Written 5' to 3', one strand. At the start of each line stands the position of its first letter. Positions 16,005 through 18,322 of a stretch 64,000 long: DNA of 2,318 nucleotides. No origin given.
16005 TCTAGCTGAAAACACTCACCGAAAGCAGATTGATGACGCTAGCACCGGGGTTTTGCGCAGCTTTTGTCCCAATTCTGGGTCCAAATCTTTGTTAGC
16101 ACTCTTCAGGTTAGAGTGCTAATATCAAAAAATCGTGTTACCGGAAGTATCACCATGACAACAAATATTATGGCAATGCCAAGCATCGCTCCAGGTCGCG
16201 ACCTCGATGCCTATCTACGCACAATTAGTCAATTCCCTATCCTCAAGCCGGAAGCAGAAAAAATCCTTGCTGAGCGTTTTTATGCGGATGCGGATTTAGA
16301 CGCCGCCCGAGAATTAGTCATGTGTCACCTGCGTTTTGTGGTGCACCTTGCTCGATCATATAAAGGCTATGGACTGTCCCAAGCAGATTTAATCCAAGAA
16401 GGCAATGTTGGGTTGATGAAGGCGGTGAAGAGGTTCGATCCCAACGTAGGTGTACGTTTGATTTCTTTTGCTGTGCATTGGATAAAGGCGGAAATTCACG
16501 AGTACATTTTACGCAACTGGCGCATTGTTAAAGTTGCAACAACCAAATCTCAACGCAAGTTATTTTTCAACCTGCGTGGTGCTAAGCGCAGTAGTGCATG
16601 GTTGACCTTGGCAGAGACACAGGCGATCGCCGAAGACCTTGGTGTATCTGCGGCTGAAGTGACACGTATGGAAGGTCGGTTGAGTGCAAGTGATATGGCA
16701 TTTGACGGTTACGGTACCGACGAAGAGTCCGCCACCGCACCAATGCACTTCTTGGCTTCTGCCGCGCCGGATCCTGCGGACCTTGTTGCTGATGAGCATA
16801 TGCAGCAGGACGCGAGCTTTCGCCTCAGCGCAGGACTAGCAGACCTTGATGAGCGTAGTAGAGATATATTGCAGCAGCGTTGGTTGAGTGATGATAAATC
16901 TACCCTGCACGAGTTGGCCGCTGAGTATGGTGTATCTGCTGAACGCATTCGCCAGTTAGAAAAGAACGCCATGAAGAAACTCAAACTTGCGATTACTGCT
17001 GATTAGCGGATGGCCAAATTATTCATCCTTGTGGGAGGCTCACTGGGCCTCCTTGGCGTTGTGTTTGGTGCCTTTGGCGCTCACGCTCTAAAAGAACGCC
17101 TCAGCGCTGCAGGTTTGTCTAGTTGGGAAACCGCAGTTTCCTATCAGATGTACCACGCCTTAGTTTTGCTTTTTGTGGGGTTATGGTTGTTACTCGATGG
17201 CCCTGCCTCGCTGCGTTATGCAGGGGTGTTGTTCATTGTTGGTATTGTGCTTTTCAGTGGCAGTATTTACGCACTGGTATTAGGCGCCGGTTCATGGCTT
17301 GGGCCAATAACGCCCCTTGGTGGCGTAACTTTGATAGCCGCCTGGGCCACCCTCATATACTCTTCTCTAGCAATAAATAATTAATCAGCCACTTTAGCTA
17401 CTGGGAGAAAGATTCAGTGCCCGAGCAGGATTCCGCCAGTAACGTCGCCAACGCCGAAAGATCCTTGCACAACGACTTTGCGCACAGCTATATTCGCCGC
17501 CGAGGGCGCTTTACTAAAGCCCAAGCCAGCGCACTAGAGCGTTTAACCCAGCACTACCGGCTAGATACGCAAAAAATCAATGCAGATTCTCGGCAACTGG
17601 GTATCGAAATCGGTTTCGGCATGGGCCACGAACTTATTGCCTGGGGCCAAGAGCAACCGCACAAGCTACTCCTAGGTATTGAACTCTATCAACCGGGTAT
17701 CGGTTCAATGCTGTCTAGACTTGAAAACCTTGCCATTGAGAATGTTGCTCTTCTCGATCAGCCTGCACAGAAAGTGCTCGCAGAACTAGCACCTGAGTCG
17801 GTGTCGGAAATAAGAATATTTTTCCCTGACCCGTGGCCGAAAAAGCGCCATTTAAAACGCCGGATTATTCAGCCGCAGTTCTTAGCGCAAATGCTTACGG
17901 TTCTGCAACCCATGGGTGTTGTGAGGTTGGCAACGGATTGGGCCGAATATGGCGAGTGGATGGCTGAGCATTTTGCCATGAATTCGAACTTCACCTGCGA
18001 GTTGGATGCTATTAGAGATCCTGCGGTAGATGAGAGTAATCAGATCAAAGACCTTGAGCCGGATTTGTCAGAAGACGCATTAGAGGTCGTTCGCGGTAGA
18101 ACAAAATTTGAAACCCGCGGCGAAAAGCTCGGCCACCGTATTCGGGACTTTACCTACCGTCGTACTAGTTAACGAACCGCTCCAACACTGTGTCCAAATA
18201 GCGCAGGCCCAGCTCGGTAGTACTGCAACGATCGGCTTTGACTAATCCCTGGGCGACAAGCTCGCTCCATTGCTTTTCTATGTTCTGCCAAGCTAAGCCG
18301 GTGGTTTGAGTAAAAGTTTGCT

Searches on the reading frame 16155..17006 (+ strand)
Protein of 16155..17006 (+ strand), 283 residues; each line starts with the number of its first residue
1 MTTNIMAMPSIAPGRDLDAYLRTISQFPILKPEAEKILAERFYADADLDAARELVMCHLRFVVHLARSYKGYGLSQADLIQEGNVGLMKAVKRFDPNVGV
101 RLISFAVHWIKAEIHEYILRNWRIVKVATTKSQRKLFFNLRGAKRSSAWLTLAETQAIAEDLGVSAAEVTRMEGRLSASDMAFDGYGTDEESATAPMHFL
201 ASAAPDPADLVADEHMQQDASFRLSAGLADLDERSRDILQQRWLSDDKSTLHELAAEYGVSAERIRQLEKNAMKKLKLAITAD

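Call 9: find_encoding_contigs(protein=window:16155-17006:+, flank=3000, max_places=6)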
Protein window:16155-17006:+ (283 aa): 23 contigs read that carry it; 3 places shown.
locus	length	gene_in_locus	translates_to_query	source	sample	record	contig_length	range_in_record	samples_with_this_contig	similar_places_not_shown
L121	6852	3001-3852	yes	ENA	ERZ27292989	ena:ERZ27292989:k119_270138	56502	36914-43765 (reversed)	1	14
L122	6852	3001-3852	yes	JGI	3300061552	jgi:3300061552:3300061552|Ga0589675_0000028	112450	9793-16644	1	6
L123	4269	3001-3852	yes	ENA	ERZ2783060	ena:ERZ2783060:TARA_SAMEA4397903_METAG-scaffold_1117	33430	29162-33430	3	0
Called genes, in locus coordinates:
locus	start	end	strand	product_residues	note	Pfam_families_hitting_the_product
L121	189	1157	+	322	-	PF02881:SRP54_N, PF00448:SRP54, PF13401:AAA_22 (weak), PF13604:AAA_30 (faint)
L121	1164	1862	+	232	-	PF00005:ABC_tran, PF13304:AAA_21 (weak)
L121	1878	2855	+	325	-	PF18075:FtsX_ECD, PF02687:FtsX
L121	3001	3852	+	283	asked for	PF04542:Sigma70_r2, PF04545:Sigma70_r4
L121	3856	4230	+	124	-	PF04241:DUF423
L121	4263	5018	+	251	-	PF02390:Methyltransf_4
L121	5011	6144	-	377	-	PF04055:Radical_SAM, PF06969:HemN_C (weak)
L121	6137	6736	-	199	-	PF01725:Ham1p_like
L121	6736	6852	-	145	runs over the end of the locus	PF14467:DUF4426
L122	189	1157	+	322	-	PF02881:SRP54_N, PF00448:SRP54, PF13401:AAA_22 (weak), PF13604:AAA_30 (faint)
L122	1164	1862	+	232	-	PF00005:ABC_tran, PF13304:AAA_21 (weak)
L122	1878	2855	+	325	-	PF18075:FtsX_ECD, PF02687:FtsX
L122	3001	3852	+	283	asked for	PF04542:Sigma70_r2, PF04545:Sigma70_r4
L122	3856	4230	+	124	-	PF04241:DUF423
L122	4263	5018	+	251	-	PF02390:Methyltransf_4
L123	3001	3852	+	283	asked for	PF04542:Sigma70_r2, PF04545:Sigma70_r4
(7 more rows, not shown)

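Call 12: find_homologous_proteins(query=window:16155-17006:+, max_evalue=1e-40)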
Query window:16155-17006:+ (283 aa): 8000 proteins with E <= 1e-40 among 8000 candidates; the best 120 are listed.
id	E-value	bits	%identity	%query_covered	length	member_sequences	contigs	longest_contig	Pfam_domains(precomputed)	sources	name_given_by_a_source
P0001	1.9e-180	616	100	100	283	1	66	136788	PF04545.23,PF04542.21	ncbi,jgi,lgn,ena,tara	ncbi:MAG: RNA polymerase sigma-32 factor [Candidatus Azotimanducaceae bacterium]|jgi:RNA polymerase 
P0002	3.5e-177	605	98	100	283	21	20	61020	PF04545.23,PF04542.21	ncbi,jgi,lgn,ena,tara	jgi:RNA polymerase sigma-32 factor|tara:strand:- start:96 stop:947 length:852 start_codon:yes stop_c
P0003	1.3e-176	603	100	98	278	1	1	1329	PF04545.23,PF04542.21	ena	-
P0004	3.4e-176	602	98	100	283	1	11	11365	PF04545.23,PF00140.26,PF04542.21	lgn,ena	-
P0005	7.9e-176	600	98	100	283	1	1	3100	PF04545.23,PF00140.26,PF04542.21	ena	-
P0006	1.2e-175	600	97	100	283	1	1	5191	PF04545.23,PF00140.26,PF04542.21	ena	-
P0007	1.5e-175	600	97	100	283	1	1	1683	PF04545.23,PF00140.26,PF04542.21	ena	-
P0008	1.7e-175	599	97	100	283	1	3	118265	PF04545.23,PF00140.26,PF04542.21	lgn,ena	-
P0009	5.7e-175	598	96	100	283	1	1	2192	PF04545.23,PF00140.26,PF04542.21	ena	-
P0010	8.1e-175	597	96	100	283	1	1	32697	PF04545.23,PF00140.26,PF04542.21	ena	-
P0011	8.2e-175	597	96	100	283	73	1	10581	PF04545.23,PF00140.26,PF04542.21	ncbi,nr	ncbi:RNA polymerase sigma factor RpoH [bacterium]|nr:RNA polymerase sigma factor RpoH [bacterium]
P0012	7.3e-174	594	96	100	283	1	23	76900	PF04545.23,PF00140.26,PF04542.21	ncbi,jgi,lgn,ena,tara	jgi:RNA polymerase sigma-32 factor|tara:strand:- start:2012 stop:2863 length:852 start_codon:yes sto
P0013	8.0e-174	594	96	100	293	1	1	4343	PF04545.23,PF00140.26,PF04542.21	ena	-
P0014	2.7e-173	592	96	100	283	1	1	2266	PF04545.23,PF00140.26,PF04542.21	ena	-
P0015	4.2e-173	592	96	100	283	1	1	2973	PF04545.23,PF00140.26,PF04542.21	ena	-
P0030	1.0e-148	512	84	99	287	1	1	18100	PF04545.23,PF00140.26,PF04542.21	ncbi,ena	-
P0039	3.1e-146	503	82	98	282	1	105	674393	PF04545.23,PF04542.21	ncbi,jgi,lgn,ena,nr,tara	ncbi:MAG TPA: RNA polymerase sigma factor RpoH [Gammaproteobacteria bacterium]|jgi:RNA polymerase si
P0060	6.7e-143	493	80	99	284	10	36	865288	PF04545.23,PF00140.26,PF04542.21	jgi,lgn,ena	jgi:RNA polymerase sigma-32 factor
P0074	1.7e-138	478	77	98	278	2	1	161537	PF04545.23,PF00140.26,PF04542.21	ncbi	ncbi:MAG: RNA polymerase sigma factor RpoH [Pseudomonadota bacterium]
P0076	2.4e-138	478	76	95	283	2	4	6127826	PF04545.23,PF00140.26,PF04542.21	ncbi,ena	-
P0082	1.5e-136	472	75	99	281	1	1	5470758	PF04545.23,PF04542.21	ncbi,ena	-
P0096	4.4e-135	467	75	100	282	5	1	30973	PF04545.23,PF04542.21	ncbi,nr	ncbi:MAG: RNA polymerase sigma factor RpoH [Pseudomonadales bacterium]|nr:RNA polymerase sigma facto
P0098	6.2e-135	466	75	100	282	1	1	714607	PF04545.23,PF00140.26,PF04542.21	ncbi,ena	-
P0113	5.5e-133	460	75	100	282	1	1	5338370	PF04545.23,PF04542.21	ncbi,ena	-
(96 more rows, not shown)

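Call 16: find_related_loci(query=window:16155-17006:+, collection=metagenome_contigs, flank=3000)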
Query window:16155-17006:+ (283 aa) in metagenome_contigs; peptide patterns used: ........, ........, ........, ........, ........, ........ (x = any residue, [..] = any of these).
600 stretches matched a pattern (row limit reached: there are more); 600 encode a relative of the query (tblastn E <= 1e-3); the best 80 are kept; 80 distinct loci.
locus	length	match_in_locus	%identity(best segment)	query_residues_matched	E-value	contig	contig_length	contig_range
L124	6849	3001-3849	96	1-283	0e+0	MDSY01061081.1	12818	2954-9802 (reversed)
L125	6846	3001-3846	72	1-282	2e-136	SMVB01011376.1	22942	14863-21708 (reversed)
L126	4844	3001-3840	66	1-280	2e-128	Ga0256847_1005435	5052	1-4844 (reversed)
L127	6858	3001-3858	65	1-282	3e-126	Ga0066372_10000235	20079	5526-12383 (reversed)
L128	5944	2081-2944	66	2-282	7e-121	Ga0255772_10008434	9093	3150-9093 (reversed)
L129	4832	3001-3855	63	2-283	3e-119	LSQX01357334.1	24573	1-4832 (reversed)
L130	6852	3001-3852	63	1-282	4e-117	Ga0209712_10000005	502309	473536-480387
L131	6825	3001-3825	65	10-282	5e-117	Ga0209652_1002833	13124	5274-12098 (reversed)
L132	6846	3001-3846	63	1-281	5e-116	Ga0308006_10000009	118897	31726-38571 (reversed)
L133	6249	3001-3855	62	1-283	7e-115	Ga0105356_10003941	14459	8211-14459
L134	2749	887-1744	62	1-282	4e-119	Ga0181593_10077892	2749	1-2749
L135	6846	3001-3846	61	1-280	1e-114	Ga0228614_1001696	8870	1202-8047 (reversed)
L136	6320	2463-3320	62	1-282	2e-114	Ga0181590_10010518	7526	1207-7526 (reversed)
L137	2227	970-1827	63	1-283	3e-120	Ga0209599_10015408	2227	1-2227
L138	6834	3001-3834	64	7-282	7e-114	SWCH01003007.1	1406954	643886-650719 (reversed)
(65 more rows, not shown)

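Call 23: list_cluster_members(proteins=[P0076, P0082, P0113, P0098, P0039, P0060, P0074, P0030, P0001, P0096])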
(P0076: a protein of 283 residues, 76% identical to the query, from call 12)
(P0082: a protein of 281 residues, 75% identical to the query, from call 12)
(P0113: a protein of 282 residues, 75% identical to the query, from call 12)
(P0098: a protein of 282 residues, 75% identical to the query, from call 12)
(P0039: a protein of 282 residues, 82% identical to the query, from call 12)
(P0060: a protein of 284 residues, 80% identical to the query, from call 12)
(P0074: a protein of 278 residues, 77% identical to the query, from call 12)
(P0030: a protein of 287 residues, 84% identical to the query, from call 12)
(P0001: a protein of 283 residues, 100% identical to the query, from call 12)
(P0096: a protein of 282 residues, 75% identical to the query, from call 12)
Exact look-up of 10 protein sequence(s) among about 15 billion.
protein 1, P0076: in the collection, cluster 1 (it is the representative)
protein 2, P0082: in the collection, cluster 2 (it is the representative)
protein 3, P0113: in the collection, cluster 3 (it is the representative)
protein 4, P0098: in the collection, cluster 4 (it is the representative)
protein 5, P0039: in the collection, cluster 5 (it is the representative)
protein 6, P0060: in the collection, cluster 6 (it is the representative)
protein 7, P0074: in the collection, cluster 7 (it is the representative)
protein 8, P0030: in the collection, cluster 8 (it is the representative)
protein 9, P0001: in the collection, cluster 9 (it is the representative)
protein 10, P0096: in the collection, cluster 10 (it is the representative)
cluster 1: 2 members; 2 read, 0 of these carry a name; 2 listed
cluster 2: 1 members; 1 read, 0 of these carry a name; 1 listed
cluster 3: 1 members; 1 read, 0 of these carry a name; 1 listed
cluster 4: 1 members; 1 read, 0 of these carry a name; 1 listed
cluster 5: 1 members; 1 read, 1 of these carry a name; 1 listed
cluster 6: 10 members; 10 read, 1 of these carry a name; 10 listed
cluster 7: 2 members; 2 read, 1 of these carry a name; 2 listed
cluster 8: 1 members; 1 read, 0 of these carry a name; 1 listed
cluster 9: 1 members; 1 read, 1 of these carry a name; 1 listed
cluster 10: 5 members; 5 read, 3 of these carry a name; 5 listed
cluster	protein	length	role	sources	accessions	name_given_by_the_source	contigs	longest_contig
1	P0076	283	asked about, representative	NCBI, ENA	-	-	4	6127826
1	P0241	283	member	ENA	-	-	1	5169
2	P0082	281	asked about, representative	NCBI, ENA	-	-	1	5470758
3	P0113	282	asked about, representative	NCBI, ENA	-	-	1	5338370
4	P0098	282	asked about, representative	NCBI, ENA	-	-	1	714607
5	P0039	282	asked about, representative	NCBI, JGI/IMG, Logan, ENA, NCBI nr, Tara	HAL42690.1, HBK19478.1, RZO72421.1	MAG TPA: RNA polymerase sigma factor RpoH [Gammaproteobacteria bacterium] | RNA polymerase sigma-32 factor | MAG: RNA polymerase sigma factor RpoH [OM182 bacterium]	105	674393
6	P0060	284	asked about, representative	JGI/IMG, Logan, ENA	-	RNA polymerase sigma-32 factor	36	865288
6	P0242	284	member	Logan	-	-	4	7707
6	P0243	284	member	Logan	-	-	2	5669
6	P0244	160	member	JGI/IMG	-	-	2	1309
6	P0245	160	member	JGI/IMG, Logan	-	-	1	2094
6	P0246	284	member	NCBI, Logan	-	-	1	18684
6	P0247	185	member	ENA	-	-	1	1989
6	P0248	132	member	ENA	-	-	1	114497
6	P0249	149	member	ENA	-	-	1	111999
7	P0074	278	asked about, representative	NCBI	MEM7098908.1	MAG: RNA polymerase sigma factor RpoH [Pseudomonadota bacterium]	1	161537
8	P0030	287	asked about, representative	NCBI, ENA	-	-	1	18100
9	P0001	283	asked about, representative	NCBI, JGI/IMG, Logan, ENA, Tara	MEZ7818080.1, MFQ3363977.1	MAG: RNA polymerase sigma-32 factor [Candidatus Azotimanducaceae bacterium] | RNA polymerase sigma-32 factor | strand:- start:39823 stop:40674 length:852 start_codon:yes stop_codon:yes ...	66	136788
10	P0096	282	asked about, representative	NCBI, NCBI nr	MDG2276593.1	MAG: RNA polymerase sigma factor RpoH [Pseudomonadales bacterium] | RNA polymerase sigma factor RpoH [Pseudomonadales bacterium]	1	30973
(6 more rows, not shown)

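Call 24: find_encoding_contigs(protein=P0039, flank=2000, max_places=3)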
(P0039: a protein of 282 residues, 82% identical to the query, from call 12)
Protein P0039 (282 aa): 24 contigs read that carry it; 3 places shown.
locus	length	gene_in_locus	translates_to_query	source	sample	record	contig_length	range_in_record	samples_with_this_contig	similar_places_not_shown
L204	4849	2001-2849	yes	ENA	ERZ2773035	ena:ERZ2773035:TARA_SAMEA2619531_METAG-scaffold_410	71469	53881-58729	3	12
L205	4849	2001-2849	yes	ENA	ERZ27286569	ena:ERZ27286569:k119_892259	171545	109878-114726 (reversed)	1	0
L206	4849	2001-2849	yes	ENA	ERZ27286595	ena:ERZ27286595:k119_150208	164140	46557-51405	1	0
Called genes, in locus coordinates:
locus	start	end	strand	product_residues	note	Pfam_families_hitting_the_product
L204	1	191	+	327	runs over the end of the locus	PF02881:SRP54_N, PF13401:AAA_22 (weak), PF00448:SRP54, PF13207:AAA_17 (faint)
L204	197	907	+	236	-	PF00005:ABC_tran, PF13304:AAA_21 (weak)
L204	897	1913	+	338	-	PF18075:FtsX_ECD, PF02687:FtsX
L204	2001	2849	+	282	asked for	PF04542:Sigma70_r2, PF04545:Sigma70_r4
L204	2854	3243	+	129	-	PF04241:DUF423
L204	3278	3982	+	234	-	PF02390:Methyltransf_4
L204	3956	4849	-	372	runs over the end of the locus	PF04055:Radical_SAM, PF06969:HemN_C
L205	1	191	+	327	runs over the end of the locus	PF02881:SRP54_N, PF13401:AAA_22 (weak), PF00448:SRP54, PF13207:AAA_17 (faint)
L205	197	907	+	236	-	PF00005:ABC_tran, PF13304:AAA_21 (weak)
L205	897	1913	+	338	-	PF18075:FtsX_ECD, PF02687:FtsX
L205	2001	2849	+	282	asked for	PF04542:Sigma70_r2, PF04545:Sigma70_r4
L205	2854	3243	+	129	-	PF04241:DUF423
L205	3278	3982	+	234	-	PF02390:Methyltransf_4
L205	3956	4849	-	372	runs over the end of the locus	PF04055:Radical_SAM, PF06969:HemN_C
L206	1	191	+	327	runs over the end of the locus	PF02881:SRP54_N, PF13401:AAA_22 (weak), PF00448:SRP54, PF13207:AAA_17 (faint)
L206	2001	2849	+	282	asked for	PF04542:Sigma70_r2, PF04545:Sigma70_r4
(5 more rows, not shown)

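Call 25: find_encoding_contigs(protein=P0060, flank=2000, max_places=3)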
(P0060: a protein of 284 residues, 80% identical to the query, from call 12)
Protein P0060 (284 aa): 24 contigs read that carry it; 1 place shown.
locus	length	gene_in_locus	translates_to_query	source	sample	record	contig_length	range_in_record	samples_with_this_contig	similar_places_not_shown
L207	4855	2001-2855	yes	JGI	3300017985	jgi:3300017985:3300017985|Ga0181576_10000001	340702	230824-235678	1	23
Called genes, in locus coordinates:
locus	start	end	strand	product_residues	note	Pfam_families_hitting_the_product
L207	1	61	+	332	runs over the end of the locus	PF13191:AAA_16 (faint), PF13401:AAA_22 (faint), PF02881:SRP54_N, PF13207:AAA_17 (faint), PF00448:SRP54, PF13604:AAA_30 (weak)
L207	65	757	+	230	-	PF00005:ABC_tran, PF13304:AAA_21 (faint)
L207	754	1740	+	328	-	PF18075:FtsX_ECD, PF02687:FtsX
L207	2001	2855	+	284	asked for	PF00140:Sigma70_r1_2 (weak), PF04542:Sigma70_r2, PF04545:Sigma70_r4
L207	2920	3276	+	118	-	PF04241:DUF423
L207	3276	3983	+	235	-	PF02390:Methyltransf_4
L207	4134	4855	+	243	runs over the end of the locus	-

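Call 26: find_encoding_contigs(protein=P0076, flank=2000, max_places=3)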
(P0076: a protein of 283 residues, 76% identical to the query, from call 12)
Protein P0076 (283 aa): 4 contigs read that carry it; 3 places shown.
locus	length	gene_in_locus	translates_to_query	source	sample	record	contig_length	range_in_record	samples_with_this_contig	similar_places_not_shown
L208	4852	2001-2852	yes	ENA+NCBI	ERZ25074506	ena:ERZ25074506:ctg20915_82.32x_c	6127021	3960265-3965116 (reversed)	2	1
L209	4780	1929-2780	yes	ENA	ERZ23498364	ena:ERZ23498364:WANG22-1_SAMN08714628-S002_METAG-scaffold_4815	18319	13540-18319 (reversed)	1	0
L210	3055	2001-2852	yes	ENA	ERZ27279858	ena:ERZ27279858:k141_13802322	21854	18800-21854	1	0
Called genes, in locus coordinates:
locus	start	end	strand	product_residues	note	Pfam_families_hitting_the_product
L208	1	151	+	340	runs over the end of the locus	PF13401:AAA_22 (faint), PF02881:SRP54_N, PF13207:AAA_17 (faint), PF06414:Zeta_toxin (weak), PF13604:AAA_30 (weak), PF00448:SRP54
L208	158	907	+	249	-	PF00005:ABC_tran, PF13304:AAA_21 (weak)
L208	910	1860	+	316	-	PF18075:FtsX_ECD, PF02687:FtsX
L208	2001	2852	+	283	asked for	PF00140:Sigma70_r1_2 (weak), PF04542:Sigma70_r2, PF04545:Sigma70_r4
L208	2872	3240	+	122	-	PF04241:DUF423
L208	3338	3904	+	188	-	PF02390:Methyltransf_4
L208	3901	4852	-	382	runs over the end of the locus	PF04055:Radical_SAM, PF06969:HemN_C (weak)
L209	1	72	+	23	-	?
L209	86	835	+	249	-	PF00005:ABC_tran, PF13304:AAA_21 (weak)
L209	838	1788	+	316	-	PF18075:FtsX_ECD, PF02687:FtsX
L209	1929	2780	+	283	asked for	PF00140:Sigma70_r1_2 (weak), PF04542:Sigma70_r2, PF04545:Sigma70_r4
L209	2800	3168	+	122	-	PF04241:DUF423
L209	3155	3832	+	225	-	PF02390:Methyltransf_4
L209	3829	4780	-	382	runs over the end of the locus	PF04055:Radical_SAM, PF06969:HemN_C (weak)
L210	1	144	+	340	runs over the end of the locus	PF02881:SRP54_N, PF13207:AAA_17 (faint), PF06414:Zeta_toxin, PF13401:AAA_22 (weak), PF13604:AAA_30 (weak), PF00448:SRP54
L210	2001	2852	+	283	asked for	PF00140:Sigma70_r1_2 (weak), PF04542:Sigma70_r2, PF04545:Sigma70_r4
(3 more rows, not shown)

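Call 52: search_protein_families(library=ncbifam, proteins=[window:16155-17006:+], max_evalue=1e-20)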
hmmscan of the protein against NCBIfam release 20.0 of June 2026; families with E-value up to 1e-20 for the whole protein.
window:16155-17006:+ (283 aa): 21 families
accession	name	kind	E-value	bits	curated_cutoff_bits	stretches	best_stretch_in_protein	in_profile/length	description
NF005143.0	PRK06596.1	subfamily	3.6e-123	410.6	241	1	6-282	5-283/285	RNA polymerase factor sigma-32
TIGR02392.1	rpoH_proteo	equivalog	1.7e-116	388.6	323.1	1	16-281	2-269/270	RNA polymerase sigma factor RpoH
NF005693.0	PRK07500.1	equivalog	2.7e-68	230.2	315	1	22-281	13-278/289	RNA polymerase factor sigma-32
TIGR02394.1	rpoS_proteo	equivalog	8e-40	137.1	378.7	1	17-280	15-274/285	RNA polymerase sigma factor RpoS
NF004207.0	PRK05657.1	equivalog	1.2e-37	130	394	1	18-280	59-317/329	RNA polymerase sigma factor RpoS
TIGR02997.1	Sig70-cyanoRpoD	subfamily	1.1e-32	113.5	384.5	1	50-277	75-298/298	RNA polymerase sigma factor, RpoD/SigA family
NF041931.2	MzaA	equivalog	3e-32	112.3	800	1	48-277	474-702/726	MZA anti-phage system associated sigma-70 family RNA polymerase sigma factor MzaA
TIGR02937.1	sigma70-ECF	superfamily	2.1e-29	102.2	42.9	1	49-279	1-164/165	sigma-70 family RNA polymerase sigma factor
TIGR02393.1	RpoD_Cterm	equivalog_domain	6.3e-29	101.2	354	1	51-278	2-226/238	RNA polymerase sigma factor RpoD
NF006666.0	PRK09210.1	equivalog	7.9e-29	101.1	572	1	17-277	101-357/370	RNA polymerase sigma factor RpoD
NF005920.0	PRK07921.1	subfamily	3.6e-26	92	464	1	49-278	90-316/328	RNA polymerase sigma factor SigB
NF004562.0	PRK05901.1-4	equivalog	2.2e-25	89.2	779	1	43-280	310-544/571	RNA polymerase sigma factor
TIGR02980.1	SigBFG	subfamily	5.4e-25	88.4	234.35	1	50-278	4-224/227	SigB/SigF/SigG family RNA polymerase sigma factor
NF005785.0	PRK07598.1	equivalog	1.8e-23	83.1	554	1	49-277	175-399/415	RNA polymerase sigma factor SigC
NF004208.0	PRK05658.1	equivalog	2.1e-23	83.2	555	0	49-115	392-458/631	RNA polymerase sigma factor RpoD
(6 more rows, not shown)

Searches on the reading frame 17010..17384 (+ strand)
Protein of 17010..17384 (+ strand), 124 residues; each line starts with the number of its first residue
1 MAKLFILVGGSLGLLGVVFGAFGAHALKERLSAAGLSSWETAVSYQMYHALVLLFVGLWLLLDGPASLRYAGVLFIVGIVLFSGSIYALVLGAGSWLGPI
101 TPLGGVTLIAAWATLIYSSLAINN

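Call 41: search_protein_families(library=ncbifam, proteins=[window:17010-17384:+], max_evalue=0.00001)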
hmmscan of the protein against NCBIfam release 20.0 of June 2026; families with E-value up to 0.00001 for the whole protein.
window:17010-17384:+ (124 aa): 1 family
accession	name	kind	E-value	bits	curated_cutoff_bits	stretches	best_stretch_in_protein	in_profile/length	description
NF008125.0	PRK10873.1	equivalog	5.9e-18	65.6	162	1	4-121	5-122/131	hypothetical protein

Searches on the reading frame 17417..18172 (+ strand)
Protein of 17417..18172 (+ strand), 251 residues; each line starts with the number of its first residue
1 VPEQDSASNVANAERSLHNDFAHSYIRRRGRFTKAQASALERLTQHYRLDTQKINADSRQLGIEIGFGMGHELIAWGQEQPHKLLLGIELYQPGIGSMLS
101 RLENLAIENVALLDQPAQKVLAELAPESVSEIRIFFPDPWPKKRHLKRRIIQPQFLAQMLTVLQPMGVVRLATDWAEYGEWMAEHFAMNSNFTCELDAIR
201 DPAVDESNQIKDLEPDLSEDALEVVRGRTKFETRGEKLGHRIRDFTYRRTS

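Call 41: search_protein_families(library=ncbifam, proteins=[window:17417-18172:+], max_evalue=0.00001)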
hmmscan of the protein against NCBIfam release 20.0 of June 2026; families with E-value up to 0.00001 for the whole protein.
window:17417-18172:+ (251 aa): 4 families
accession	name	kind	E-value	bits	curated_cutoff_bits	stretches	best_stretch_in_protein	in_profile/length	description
TIGR00091.1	TIGR00091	equivalog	2.5e-44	151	112.65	1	52-246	10-189/194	tRNA (guanosine(46)-N7)-methyltransferase TrmB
NF010719.0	PRK14121.1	equivalog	5.4e-29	101.4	402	1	51-197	115-259/396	tRNA (guanosine(46)-N7)-methyltransferase TrmB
NF002421.0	PRK01544.1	equivalog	8.9e-24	84.1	567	1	21-193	309-482/524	bifunctional peptide chain release factor N(5)-glutamine methyltransferase PrmC/tRNA (guanosine(46)-N7)-methyltransferase TrmB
NF001080.0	PRK00121.2-2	equivalog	2.8e-17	62.7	132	1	53-177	41-165/224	tRNA (guanosine(46)-N7)-methyltransferase TrmB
